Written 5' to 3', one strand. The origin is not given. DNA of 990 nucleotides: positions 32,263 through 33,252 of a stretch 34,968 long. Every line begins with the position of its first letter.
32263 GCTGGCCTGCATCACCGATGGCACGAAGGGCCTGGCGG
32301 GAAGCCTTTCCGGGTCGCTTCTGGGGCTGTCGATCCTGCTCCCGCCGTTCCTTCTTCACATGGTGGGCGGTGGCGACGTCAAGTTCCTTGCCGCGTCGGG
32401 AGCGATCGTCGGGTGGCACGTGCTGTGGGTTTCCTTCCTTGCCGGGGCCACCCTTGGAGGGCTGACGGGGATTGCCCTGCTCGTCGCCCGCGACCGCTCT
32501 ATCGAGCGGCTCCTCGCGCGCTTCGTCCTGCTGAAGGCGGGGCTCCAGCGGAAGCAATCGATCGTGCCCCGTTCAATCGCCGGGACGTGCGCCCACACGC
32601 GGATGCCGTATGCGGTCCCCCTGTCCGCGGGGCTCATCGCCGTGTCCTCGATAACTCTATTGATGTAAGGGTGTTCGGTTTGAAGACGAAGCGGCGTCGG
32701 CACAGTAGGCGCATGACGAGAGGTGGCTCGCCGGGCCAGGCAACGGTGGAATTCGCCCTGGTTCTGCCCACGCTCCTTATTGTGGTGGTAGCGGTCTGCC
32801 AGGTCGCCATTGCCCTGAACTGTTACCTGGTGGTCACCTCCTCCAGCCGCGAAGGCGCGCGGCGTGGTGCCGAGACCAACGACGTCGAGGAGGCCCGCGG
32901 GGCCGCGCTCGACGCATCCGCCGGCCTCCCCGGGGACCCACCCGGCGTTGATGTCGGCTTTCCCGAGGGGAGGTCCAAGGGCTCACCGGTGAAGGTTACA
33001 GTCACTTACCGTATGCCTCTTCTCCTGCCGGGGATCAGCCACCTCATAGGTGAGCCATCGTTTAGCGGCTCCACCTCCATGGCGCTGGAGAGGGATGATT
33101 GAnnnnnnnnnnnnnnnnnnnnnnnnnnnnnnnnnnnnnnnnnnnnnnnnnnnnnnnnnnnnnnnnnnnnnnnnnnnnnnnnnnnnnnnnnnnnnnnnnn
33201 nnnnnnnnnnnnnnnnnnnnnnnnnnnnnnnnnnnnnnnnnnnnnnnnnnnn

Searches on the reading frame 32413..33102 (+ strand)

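Call 32: search_protein_families(library=pfam, proteins=[window:32413-33102:+], max_evalue=0.001)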
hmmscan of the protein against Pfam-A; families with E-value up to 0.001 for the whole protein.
window:32413-33102:+ (229 aa): 1 family
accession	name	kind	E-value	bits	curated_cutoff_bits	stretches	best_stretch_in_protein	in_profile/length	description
PF07811.17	TadE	-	4e-12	46.5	22.9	1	108-150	1-43/43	TadE-like protein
